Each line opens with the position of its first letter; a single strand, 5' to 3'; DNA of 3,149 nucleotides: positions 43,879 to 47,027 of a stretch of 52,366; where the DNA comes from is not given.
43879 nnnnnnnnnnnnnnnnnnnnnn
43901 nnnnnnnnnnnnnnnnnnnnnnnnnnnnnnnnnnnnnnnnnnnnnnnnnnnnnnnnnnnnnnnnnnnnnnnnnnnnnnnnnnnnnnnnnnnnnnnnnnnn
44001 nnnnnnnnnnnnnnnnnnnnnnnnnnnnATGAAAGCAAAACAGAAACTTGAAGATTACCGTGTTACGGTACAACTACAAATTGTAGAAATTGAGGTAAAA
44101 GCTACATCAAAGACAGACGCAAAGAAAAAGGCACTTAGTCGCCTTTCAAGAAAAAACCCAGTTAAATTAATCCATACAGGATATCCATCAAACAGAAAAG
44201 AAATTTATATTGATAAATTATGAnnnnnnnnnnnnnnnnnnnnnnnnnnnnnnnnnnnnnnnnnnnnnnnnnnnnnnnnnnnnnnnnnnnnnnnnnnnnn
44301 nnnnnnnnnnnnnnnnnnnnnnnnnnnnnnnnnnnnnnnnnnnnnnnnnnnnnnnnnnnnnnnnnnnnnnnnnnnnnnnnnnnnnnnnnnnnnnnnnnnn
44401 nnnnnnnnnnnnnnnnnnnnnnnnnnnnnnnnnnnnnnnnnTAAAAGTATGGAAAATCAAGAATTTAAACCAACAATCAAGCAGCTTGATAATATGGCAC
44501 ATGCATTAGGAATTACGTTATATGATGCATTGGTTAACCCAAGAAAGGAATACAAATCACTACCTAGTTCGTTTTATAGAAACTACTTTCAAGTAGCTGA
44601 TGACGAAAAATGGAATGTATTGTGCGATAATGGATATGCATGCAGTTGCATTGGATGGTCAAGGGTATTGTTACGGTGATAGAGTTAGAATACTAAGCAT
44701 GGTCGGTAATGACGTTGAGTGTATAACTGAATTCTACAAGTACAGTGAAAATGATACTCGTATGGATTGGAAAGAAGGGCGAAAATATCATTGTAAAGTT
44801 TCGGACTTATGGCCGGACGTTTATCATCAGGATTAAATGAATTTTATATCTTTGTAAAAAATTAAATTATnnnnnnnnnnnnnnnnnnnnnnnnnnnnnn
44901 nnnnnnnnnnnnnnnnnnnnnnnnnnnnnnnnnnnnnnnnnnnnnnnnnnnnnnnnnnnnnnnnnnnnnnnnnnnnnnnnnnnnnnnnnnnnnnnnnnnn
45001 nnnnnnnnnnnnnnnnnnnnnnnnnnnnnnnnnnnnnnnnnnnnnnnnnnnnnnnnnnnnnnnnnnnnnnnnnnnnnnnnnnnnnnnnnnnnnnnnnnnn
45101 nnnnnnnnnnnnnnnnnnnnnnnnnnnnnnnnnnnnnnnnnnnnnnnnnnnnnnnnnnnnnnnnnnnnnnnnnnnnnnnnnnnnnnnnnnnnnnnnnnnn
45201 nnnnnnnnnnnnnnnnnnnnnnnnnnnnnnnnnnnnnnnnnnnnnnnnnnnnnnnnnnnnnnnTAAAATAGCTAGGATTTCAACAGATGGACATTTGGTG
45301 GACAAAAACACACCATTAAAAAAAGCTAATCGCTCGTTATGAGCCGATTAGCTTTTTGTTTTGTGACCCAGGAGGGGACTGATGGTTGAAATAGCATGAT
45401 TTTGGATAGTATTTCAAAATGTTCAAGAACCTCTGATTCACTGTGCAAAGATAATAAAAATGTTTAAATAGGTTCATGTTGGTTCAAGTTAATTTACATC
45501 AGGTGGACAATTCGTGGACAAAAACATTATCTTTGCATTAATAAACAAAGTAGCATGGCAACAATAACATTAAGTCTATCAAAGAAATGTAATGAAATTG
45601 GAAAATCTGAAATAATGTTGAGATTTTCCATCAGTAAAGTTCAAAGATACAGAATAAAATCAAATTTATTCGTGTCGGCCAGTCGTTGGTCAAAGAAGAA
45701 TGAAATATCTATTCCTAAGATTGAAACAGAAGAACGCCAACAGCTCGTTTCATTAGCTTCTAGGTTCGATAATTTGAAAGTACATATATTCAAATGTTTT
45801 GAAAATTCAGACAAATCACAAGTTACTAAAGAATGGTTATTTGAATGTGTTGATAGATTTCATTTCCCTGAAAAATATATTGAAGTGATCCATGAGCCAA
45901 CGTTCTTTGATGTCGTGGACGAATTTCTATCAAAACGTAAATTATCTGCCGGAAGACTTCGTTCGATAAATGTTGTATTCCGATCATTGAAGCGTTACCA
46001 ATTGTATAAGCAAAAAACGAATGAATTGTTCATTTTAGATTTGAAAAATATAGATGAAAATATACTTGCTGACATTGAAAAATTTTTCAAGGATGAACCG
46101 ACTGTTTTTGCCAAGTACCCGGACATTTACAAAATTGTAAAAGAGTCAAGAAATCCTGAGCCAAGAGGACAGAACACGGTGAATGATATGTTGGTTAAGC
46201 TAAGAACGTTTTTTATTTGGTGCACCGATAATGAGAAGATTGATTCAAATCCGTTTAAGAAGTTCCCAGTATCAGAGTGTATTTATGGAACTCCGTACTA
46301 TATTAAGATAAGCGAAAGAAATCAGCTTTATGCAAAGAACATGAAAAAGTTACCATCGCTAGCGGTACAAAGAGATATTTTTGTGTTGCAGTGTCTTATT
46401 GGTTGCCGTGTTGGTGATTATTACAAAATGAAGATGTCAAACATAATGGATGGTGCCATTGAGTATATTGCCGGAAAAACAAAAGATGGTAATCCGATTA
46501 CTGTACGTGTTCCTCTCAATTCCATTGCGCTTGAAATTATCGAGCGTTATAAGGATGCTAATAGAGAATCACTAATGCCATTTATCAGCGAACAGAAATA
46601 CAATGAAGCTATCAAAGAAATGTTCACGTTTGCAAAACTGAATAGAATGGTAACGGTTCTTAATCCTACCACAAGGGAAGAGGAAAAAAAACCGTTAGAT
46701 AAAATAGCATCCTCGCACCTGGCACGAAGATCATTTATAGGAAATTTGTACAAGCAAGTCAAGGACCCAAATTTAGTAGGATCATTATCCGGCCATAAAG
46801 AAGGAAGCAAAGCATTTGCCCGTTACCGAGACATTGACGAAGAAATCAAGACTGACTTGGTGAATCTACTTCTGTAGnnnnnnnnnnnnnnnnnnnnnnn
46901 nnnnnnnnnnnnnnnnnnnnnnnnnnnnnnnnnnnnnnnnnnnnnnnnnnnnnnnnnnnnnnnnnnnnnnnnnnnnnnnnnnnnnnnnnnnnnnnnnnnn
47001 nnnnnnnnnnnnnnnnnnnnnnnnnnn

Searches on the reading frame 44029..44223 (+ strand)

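Call 9: search_protein_families(library=pfam, proteins=[window:44029-44223:+], max_evalue=0.01)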
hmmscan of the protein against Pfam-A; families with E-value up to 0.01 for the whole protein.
window:44029-44223:+ (64 aa): 1 family
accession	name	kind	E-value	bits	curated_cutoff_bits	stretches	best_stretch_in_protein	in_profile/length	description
PF24651.1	DUF7644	-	0.0011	19.8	27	1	10-41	23-54/70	Domain of unknown function (DUF7644)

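Call 10: search_protein_families(library=phrogs, proteins=[window:44029-44223:+], max_evalue=0.001)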
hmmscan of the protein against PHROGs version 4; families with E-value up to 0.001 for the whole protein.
window:44029-44223:+ (64 aa): 0 families

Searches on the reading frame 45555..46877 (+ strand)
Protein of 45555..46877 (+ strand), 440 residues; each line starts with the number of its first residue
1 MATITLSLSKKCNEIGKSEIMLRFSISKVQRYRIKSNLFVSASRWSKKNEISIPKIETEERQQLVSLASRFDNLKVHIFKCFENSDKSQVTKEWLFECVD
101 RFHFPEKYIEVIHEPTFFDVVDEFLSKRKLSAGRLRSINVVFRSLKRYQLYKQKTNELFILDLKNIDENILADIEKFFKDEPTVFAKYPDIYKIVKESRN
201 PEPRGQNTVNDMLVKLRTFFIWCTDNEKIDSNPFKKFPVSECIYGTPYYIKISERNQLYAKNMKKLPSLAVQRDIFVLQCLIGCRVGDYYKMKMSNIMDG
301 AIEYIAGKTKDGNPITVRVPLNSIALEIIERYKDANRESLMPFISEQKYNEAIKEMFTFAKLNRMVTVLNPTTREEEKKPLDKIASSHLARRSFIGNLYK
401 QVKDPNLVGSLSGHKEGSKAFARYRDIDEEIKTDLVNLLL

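Call 9: search_protein_families(library=pfam, proteins=[window:45555-46877:+], max_evalue=0.01)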
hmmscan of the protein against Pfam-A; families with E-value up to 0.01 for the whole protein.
window:45555-46877:+ (440 aa): 2 families
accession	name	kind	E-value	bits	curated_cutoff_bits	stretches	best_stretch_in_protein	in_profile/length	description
PF13102.12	Phage_int_SAM_5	-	1e-07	32.7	22.3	1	116-237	1-96/98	Phage integrase SAM-like domain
PF00589.27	Phage_integrase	-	1.3e-07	32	27.1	1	263-429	15-170/172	Phage integrase family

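Call 10: search_protein_families(library=phrogs, proteins=[window:45555-46877:+], max_evalue=0.001)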
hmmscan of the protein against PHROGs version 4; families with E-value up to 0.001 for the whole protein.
window:45555-46877:+ (440 aa): 2 families
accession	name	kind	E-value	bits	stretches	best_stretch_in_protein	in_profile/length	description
phrog_1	-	integration and excision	6.5e-14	53.1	1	114-438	163-446/611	integrase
phrog_216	-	integration and excision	1.1e-09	38.9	1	210-435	16-232/301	integrase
